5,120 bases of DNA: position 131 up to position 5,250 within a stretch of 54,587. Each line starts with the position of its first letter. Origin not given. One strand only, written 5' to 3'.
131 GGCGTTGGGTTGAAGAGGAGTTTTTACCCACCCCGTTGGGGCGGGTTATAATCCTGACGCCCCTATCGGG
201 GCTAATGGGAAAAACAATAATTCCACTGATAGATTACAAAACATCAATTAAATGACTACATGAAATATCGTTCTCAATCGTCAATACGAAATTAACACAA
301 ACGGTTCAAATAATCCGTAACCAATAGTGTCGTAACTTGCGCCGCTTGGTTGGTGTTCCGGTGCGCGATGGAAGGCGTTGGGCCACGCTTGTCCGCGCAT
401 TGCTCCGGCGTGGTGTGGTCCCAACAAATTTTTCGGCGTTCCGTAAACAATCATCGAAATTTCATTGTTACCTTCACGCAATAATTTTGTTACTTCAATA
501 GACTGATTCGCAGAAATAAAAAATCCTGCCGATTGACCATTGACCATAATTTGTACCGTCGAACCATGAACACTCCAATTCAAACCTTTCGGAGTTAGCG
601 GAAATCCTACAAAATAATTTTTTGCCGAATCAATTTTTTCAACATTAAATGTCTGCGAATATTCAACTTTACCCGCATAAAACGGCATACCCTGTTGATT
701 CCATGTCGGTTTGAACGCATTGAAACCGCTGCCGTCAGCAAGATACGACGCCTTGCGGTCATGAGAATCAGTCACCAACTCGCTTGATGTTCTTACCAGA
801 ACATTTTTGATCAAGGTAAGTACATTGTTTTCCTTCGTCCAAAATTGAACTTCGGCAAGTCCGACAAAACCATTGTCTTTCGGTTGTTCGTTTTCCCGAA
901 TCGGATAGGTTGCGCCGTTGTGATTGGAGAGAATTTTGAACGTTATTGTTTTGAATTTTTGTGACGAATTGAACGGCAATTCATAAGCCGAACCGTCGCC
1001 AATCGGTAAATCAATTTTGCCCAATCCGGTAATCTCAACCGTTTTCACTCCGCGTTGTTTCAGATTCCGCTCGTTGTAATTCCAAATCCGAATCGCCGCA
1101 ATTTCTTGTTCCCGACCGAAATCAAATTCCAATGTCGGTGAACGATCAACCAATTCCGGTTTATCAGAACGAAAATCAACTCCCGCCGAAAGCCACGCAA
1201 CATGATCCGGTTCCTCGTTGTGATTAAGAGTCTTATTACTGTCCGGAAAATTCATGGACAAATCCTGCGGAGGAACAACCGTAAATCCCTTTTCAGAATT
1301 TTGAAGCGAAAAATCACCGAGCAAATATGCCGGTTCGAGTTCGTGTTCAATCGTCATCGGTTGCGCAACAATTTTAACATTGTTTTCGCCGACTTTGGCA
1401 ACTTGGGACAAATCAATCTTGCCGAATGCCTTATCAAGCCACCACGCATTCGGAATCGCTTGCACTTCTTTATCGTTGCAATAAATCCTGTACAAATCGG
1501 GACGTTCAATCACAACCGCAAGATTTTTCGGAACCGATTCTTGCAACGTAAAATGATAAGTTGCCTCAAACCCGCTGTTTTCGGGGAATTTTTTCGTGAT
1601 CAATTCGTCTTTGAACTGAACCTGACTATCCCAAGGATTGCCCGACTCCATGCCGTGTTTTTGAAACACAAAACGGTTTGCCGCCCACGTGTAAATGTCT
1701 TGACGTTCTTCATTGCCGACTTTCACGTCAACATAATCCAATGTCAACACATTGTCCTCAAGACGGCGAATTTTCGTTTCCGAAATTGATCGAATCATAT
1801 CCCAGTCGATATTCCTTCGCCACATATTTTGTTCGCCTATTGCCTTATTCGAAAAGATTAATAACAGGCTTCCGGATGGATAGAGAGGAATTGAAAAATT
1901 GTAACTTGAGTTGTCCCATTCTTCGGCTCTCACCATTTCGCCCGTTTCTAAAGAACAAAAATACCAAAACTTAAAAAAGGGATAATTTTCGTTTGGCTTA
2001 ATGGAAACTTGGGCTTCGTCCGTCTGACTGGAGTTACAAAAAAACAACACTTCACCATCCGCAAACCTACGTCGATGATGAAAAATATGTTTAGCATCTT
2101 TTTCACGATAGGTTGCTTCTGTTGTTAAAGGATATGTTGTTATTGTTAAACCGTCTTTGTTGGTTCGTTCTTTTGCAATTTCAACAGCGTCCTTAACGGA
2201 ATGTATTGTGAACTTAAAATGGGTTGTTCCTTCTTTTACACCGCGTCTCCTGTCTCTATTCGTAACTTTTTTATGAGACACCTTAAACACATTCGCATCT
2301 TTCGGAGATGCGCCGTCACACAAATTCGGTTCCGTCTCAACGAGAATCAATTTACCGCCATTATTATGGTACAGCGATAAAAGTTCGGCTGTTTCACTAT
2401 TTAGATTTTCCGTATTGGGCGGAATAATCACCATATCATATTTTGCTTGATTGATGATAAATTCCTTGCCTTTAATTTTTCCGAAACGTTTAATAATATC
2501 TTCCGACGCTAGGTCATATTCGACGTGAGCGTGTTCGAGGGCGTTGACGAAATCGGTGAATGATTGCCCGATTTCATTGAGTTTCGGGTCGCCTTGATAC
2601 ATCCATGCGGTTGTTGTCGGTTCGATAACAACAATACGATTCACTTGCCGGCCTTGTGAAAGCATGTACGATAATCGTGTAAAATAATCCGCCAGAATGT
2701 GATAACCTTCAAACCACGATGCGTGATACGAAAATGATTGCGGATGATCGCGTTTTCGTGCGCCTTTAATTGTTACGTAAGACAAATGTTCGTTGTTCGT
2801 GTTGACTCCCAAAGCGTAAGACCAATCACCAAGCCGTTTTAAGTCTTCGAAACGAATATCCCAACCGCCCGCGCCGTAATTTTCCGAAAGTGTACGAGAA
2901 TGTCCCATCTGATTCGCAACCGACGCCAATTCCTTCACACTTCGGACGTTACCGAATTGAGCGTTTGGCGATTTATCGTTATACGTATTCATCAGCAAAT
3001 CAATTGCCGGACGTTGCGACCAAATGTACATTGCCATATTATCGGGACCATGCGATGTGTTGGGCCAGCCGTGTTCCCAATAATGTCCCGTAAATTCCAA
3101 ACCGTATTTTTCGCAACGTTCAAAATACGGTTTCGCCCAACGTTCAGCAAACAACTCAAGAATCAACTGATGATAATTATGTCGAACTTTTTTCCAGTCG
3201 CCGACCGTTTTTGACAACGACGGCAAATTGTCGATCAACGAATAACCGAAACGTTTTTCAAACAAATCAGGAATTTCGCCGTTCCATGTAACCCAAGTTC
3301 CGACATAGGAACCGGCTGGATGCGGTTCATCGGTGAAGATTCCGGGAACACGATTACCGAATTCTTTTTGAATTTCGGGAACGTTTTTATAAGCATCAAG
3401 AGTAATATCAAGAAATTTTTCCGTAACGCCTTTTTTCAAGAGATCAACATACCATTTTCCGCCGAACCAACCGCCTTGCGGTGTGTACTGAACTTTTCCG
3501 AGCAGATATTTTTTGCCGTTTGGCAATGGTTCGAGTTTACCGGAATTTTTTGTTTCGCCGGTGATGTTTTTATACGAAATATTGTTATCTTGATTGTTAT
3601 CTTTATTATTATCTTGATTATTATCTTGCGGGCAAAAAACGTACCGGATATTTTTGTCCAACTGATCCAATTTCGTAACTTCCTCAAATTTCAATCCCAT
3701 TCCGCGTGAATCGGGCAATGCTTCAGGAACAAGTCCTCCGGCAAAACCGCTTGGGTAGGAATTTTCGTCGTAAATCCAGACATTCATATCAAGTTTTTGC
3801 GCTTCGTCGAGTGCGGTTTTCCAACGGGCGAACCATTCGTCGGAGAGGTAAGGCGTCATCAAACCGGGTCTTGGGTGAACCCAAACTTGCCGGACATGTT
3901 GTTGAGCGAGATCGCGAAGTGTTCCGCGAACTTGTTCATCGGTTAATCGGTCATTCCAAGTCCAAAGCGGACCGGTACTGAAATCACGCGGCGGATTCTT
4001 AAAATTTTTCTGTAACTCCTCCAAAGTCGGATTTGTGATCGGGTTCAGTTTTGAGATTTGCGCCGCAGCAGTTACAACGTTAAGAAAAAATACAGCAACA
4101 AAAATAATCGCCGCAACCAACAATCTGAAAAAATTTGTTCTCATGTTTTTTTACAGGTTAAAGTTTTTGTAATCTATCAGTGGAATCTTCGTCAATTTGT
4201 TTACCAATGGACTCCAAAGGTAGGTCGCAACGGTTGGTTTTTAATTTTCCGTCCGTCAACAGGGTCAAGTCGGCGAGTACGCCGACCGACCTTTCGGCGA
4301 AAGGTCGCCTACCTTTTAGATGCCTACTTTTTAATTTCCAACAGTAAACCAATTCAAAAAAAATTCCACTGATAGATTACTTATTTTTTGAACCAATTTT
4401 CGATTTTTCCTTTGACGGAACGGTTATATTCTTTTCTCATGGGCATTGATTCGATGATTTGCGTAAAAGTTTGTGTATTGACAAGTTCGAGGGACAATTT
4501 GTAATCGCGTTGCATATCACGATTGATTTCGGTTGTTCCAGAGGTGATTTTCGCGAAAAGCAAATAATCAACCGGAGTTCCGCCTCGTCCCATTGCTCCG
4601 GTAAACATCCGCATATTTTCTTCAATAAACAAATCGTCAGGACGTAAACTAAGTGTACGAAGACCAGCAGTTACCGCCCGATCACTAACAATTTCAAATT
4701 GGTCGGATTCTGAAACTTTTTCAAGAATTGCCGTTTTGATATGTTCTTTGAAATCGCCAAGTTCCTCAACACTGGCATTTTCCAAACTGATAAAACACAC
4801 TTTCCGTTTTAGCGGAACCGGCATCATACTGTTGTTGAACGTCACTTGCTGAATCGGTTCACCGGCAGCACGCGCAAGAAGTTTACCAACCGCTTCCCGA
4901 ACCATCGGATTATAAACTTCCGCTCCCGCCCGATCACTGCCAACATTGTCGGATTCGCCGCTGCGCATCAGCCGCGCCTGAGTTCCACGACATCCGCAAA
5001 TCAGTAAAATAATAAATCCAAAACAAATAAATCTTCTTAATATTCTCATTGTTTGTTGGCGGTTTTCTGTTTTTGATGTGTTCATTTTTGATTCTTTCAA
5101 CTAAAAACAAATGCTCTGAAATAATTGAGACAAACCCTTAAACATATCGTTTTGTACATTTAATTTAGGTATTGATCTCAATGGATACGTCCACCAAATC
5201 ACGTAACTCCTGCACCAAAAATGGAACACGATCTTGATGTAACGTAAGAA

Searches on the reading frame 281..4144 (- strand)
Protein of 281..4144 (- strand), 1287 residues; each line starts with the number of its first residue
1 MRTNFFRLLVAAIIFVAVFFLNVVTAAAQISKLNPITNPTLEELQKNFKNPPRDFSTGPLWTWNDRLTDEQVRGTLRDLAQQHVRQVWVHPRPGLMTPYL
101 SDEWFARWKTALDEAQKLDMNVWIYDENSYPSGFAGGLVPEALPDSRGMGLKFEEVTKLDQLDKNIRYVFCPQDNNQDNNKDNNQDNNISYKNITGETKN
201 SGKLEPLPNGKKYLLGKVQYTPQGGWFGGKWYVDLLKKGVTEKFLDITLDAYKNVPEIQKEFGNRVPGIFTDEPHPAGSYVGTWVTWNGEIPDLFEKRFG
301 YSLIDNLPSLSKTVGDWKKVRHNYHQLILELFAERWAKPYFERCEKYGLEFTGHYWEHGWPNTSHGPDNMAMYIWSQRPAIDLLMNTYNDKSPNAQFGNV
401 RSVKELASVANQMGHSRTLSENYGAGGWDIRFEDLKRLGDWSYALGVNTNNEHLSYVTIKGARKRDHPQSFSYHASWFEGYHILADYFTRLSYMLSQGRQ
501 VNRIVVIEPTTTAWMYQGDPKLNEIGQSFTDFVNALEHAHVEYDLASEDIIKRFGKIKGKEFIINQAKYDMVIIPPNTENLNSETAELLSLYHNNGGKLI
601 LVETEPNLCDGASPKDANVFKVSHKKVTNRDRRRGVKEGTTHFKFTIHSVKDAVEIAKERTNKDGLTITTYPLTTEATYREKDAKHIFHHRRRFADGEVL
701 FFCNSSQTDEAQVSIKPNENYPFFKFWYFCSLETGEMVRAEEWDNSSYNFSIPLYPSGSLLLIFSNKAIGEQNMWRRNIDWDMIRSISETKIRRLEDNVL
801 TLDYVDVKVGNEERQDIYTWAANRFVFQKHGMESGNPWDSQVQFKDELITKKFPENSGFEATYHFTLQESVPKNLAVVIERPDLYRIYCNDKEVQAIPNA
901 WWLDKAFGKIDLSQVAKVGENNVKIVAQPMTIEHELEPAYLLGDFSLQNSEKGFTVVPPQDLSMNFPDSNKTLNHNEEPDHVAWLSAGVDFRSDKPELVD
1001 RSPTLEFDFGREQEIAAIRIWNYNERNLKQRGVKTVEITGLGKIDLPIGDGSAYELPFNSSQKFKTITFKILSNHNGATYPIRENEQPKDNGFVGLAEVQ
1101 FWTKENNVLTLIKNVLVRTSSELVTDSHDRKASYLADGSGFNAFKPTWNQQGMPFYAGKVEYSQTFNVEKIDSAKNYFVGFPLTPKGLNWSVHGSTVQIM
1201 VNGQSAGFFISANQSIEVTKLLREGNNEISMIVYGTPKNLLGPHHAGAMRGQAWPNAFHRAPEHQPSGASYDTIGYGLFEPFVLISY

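Call 39: search_protein_families(library=pfam, proteins=[window:281-4144:-], max_evalue=0.001)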
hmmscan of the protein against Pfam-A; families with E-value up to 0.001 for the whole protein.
window:281-4144:- (1287 aa): 2 families
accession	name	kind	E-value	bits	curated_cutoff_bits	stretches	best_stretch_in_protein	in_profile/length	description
PF17132.9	Glyco_hydro_106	-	4.6e-22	78.8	29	1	233-710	268-713/743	alpha-L-rhamnosidase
PF14652.11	DUF4457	-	1.5e-05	24.9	26.7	1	1002-1040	81-120/323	Domain of unknown function (DUF4457)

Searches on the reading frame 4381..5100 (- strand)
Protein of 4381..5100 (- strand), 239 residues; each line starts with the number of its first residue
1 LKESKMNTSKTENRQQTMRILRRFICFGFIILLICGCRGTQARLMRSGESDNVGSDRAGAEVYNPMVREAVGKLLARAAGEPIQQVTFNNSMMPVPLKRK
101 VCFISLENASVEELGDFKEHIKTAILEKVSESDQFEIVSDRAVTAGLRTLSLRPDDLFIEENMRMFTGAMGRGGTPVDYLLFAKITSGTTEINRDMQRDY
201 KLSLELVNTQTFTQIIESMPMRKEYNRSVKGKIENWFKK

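Call 39: search_protein_families(library=pfam, proteins=[window:4381-5100:-], max_evalue=0.001)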
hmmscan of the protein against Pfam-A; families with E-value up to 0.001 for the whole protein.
window:4381-5100:- (239 aa): 1 family
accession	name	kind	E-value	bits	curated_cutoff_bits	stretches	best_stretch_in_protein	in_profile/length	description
PF13036.11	LpoB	-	0.00094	19.5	22.3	0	100-211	31-136/147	Peptidoglycan-synthase activator LpoB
